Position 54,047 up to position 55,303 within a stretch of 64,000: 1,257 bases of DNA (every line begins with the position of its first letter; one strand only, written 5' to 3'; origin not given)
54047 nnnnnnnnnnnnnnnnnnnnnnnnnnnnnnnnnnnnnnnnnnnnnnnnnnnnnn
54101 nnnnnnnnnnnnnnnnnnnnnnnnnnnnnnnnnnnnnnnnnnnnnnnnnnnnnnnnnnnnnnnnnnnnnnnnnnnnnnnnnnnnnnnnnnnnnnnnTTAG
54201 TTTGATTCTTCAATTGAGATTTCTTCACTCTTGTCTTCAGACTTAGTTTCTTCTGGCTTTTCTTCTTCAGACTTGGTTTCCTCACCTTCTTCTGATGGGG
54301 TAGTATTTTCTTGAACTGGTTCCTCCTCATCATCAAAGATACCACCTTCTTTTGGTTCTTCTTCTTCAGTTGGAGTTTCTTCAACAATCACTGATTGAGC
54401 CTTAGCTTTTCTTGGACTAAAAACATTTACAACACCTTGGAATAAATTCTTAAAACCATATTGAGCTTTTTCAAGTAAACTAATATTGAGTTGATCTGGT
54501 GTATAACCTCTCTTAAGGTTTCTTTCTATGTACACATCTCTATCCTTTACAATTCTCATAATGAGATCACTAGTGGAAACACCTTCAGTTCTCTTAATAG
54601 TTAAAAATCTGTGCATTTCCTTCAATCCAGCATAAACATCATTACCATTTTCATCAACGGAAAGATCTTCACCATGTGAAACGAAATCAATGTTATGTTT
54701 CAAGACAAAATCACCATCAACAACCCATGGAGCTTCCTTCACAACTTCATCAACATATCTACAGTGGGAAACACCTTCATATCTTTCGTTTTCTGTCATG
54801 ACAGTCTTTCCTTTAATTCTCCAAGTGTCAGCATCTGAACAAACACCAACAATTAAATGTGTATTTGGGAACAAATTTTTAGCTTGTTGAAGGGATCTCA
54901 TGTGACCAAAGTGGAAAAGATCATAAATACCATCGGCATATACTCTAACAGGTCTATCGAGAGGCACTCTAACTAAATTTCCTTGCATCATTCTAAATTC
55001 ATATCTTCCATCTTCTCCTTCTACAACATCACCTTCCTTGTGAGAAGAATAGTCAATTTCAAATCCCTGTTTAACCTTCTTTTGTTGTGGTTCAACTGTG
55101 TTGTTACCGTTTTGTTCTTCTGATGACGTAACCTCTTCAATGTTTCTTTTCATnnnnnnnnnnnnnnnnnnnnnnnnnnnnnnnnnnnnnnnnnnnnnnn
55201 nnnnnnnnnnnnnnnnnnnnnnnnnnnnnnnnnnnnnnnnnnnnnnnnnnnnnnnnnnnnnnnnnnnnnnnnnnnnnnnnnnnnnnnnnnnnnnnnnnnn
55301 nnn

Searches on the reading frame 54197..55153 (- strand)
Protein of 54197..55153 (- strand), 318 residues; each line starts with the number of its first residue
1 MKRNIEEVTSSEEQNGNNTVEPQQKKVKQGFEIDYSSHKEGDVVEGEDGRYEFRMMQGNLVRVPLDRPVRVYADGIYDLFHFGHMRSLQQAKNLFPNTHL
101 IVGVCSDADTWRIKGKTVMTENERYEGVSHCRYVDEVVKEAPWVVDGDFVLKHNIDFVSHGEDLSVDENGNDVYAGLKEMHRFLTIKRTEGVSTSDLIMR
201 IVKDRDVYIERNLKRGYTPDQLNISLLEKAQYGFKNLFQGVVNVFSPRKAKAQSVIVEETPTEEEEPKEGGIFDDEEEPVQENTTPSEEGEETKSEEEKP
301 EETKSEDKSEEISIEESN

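Call 11: list_cluster_members(proteins=[window:54197-55153:-, window:40033-41847:+, window:26051-28273:+, window:8472-10451:-, window:28361-29758:-, window:7265-8371:-, window:53151-54152:+, window:59762-63628:+, window:13071-14321:+, window:21242-23644:+])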
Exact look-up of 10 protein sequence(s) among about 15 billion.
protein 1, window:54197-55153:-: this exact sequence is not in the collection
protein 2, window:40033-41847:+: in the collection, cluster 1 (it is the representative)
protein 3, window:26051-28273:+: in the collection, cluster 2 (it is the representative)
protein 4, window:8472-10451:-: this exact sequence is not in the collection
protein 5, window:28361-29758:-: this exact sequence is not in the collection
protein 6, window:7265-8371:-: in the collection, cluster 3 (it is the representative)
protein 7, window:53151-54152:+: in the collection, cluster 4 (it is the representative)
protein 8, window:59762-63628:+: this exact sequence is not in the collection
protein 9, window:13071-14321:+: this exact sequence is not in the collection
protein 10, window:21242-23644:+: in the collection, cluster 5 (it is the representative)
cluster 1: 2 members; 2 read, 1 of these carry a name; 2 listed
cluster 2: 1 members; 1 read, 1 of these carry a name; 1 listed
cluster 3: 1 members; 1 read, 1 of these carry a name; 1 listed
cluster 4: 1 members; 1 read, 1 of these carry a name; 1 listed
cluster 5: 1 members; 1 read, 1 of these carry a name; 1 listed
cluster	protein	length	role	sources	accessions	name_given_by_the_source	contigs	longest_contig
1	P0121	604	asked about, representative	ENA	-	-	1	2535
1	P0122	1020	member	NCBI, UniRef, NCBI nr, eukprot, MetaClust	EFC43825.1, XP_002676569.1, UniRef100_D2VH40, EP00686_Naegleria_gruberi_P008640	predicted protein [Naegleria gruberi] | Predicted protein n=1 Tax=Naegleria gruberi TaxID=5762 RepID=D2VH40_NAEGR | uncharacterized protein NAEGRDRAFT_68267 [Naegleria gruberi]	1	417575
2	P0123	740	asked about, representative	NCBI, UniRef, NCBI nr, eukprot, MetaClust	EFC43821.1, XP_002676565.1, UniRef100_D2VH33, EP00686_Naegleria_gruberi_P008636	predicted protein [Naegleria gruberi] | 3'-5' exonuclease n=1 Tax=Naegleria gruberi TaxID=5762 RepID=D2VH33_NAEGR | uncharacterized protein NAEGRDRAFT_79962 [Naegleria gruberi]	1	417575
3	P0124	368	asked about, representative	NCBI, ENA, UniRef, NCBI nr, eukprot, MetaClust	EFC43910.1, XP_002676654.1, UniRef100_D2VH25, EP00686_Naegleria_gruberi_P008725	predicted protein [Naegleria gruberi] | Predicted protein n=1 Tax=Naegleria gruberi TaxID=5762 RepID=D2VH25_NAEGR | uncharacterized protein NAEGRDRAFT_68252 [Naegleria gruberi]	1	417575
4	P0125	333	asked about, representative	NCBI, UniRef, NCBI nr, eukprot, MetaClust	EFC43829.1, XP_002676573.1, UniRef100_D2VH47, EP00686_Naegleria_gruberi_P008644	predicted protein [Naegleria gruberi] | Predicted protein n=1 Tax=Naegleria gruberi TaxID=5762 RepID=D2VH47_NAEGR | uncharacterized protein NAEGRDRAFT_68274 [Naegleria gruberi]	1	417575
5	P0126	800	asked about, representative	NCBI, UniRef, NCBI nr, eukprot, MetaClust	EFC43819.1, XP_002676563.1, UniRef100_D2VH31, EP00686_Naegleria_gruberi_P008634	predicted protein [Naegleria gruberi] | Predicted protein n=1 Tax=Naegleria gruberi TaxID=5762 RepID=D2VH31_NAEGR | uncharacterized protein NAEGRDRAFT_68258 [Naegleria gruberi]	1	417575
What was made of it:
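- On Programmed stop-codon recoding (readthrough or UAG-to-UGG editing): Neighbouring genes also lack Logan-derived entries, so this absence is uninformative (call 11).
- Five window ORFs are identical to N. gruberi proteins on a 417,575-bp scaffold (call 11). Nothing in the window itself suggests poor sequence quality: there are no N runs, and neighbouring ORFs are identical to GenBank proteins (call 11).
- Tried and rejected: Exact matches to N. gruberi proteins rejected it (call 11).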
